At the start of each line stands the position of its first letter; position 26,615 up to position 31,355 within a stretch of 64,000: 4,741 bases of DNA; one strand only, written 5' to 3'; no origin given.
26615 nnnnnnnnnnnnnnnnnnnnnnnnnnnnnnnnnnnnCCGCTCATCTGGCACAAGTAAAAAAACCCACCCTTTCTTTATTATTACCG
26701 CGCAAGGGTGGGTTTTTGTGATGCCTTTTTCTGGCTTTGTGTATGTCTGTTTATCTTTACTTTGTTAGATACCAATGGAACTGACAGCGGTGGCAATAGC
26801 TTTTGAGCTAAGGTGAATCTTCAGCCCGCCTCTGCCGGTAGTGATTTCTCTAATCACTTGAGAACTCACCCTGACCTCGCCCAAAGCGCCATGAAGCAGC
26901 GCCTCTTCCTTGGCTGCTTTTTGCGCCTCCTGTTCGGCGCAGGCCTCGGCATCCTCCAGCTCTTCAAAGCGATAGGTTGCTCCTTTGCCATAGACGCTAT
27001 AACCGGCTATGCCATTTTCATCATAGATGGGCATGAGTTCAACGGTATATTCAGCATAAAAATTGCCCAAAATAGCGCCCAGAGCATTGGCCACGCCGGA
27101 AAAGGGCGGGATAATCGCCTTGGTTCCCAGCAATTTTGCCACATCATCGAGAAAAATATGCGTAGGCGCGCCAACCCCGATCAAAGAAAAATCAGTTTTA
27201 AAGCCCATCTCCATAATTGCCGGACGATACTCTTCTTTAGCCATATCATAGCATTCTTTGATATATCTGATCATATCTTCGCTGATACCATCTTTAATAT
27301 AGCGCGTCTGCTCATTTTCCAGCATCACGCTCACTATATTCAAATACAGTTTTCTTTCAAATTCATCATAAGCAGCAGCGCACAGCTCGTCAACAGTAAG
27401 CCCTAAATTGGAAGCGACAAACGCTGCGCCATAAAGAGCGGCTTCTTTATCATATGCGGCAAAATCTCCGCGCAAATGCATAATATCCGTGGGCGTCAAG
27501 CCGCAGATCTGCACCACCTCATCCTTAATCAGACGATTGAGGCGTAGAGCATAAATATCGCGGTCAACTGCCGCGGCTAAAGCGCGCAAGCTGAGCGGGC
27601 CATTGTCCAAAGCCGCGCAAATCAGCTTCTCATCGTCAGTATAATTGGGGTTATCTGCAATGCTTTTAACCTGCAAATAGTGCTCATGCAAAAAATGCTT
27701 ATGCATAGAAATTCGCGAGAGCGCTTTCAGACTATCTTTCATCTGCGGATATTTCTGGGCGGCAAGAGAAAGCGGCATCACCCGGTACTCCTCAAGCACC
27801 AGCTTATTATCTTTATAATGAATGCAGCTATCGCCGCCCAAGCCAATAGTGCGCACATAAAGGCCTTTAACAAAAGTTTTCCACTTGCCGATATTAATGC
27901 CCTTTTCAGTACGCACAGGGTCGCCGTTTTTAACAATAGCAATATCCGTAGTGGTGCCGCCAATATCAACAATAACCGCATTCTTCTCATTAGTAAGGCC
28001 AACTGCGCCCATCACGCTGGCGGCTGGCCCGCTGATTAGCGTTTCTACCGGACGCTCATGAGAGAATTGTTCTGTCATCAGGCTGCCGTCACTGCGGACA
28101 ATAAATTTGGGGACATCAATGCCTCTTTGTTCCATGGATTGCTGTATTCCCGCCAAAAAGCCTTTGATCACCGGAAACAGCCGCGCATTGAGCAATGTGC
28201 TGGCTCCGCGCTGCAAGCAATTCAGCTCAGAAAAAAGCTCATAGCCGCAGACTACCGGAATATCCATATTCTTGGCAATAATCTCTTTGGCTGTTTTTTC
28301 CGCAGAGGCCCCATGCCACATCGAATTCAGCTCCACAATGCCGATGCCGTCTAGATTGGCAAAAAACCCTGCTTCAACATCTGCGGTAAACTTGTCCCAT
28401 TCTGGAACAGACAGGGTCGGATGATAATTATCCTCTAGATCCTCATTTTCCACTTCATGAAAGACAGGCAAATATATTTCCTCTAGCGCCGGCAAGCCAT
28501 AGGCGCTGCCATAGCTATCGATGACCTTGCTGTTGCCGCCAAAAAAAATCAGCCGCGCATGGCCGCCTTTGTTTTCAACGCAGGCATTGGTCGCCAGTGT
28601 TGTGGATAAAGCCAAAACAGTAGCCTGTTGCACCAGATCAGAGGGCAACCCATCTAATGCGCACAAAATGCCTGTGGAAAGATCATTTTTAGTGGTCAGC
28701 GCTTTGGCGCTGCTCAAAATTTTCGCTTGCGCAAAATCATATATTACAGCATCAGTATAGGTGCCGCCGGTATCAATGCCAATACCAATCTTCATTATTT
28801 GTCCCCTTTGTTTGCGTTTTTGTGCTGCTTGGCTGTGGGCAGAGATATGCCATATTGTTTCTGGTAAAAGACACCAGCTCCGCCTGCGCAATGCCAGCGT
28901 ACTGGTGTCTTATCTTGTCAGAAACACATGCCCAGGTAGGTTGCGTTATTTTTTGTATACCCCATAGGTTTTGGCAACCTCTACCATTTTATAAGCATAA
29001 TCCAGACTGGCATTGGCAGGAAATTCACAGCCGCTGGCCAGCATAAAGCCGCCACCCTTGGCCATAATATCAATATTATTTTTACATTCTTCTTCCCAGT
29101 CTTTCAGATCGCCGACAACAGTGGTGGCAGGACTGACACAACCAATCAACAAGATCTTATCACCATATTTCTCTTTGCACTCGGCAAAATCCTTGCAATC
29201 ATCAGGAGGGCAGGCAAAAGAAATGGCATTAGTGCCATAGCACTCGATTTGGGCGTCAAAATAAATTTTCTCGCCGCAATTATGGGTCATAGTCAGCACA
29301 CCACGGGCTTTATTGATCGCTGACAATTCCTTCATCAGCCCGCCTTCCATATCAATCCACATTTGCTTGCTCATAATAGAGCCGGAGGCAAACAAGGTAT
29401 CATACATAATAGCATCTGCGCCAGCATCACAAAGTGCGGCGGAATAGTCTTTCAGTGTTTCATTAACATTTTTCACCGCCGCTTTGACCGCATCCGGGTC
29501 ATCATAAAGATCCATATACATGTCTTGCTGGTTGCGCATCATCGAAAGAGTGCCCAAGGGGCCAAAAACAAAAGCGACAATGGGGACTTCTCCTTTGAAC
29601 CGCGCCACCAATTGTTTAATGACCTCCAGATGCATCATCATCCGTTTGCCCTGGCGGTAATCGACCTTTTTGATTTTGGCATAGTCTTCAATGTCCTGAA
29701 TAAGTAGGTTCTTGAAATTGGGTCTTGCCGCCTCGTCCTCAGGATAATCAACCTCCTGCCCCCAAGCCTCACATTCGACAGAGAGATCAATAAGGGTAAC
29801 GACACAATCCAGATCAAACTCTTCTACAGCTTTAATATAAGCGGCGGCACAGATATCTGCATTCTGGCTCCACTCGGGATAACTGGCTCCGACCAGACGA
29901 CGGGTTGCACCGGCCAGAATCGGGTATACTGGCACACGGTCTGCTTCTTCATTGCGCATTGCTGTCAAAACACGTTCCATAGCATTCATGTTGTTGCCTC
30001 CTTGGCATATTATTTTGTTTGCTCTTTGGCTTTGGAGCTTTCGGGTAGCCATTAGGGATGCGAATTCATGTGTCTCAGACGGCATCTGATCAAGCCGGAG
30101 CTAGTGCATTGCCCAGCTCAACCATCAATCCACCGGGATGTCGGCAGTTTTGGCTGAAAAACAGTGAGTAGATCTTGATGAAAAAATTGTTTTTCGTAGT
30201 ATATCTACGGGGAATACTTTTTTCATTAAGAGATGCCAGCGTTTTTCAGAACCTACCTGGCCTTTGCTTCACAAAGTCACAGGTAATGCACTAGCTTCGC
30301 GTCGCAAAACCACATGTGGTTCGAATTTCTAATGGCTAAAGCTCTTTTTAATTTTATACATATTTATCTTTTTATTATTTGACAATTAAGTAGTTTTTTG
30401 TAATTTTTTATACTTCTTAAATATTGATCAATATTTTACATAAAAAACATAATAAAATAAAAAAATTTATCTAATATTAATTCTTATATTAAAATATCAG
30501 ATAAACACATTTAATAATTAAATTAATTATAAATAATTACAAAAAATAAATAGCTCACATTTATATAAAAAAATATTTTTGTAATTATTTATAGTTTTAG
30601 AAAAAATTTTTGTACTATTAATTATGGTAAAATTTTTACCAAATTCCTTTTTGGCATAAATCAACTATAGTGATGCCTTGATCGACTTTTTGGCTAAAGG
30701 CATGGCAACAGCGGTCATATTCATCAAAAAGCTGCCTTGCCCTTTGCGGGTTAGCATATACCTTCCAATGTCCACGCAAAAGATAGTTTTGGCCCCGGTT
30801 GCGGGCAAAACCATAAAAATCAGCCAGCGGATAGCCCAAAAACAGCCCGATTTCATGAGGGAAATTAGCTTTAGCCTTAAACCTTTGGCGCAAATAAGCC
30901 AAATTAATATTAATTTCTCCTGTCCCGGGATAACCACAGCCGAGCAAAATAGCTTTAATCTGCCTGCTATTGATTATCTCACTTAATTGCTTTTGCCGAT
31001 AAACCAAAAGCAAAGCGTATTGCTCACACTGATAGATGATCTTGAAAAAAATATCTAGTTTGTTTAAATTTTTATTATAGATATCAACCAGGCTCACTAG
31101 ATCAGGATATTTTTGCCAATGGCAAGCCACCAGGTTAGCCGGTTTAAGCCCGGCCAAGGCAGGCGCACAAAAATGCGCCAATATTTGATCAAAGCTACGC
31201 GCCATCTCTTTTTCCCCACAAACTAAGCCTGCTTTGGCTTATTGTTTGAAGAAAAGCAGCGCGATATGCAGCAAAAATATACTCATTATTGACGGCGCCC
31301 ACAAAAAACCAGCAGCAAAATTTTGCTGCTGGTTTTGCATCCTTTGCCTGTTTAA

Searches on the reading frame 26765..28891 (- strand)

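Call 9: search_protein_families(library=pfam, proteins=[window:26765-28891:-], max_evalue=0.001)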
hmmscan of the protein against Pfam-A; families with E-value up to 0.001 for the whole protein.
window:26765-28891:- (708 aa): 3 families
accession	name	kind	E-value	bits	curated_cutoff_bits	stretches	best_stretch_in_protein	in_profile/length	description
PF01968.24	Hydantoinase_A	-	4.2e-33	115.3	22.9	1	228-365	1-141/291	Hydantoinase/oxoprolinase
PF05378.19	Hydant_A_N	-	7.2e-20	71.9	25.2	1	37-126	2-93/176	Hydantoinase/oxoprolinase N-terminal region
PF13941.12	MutL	-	8.5e-08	31.8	27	0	285-329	221-270/450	MutL protein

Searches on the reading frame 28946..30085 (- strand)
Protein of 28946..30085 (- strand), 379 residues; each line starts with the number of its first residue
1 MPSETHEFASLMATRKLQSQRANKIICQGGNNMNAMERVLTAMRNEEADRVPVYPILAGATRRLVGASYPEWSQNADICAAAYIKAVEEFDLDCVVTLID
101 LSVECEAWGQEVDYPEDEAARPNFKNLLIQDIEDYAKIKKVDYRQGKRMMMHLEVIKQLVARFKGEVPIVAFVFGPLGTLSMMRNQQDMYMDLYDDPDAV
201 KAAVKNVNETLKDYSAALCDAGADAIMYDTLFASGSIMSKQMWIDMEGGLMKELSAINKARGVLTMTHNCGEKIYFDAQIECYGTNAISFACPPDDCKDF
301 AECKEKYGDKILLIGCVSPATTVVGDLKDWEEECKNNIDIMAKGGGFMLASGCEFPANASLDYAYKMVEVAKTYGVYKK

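Call 9: search_protein_families(library=pfam, proteins=[window:28946-30085:-], max_evalue=0.001)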
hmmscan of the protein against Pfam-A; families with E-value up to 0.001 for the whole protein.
window:28946-30085:- (379 aa): 1 family
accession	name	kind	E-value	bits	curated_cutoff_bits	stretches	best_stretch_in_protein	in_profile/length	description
PF01208.23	URO-D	-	5e-56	190.6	23.9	1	36-374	3-346/346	Uroporphyrinogen decarboxylase (URO-D)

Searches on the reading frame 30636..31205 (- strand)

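Call 9: search_protein_families(library=pfam, proteins=[window:30636-31205:-], max_evalue=0.001)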
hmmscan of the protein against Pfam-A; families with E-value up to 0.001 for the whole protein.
window:30636-31205:- (189 aa): 1 family
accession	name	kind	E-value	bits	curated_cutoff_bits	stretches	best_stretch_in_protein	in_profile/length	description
PF12672.12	DUF3793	-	1e-47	162.7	25.1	1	9-183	1-166/167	Protein of unknown function (DUF3793)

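Call 70: search_protein_families(library=phrogs, proteins=[window:30636-31205:-], max_evalue=0.001)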
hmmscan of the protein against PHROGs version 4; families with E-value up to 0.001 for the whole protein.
window:30636-31205:- (189 aa): 0 families
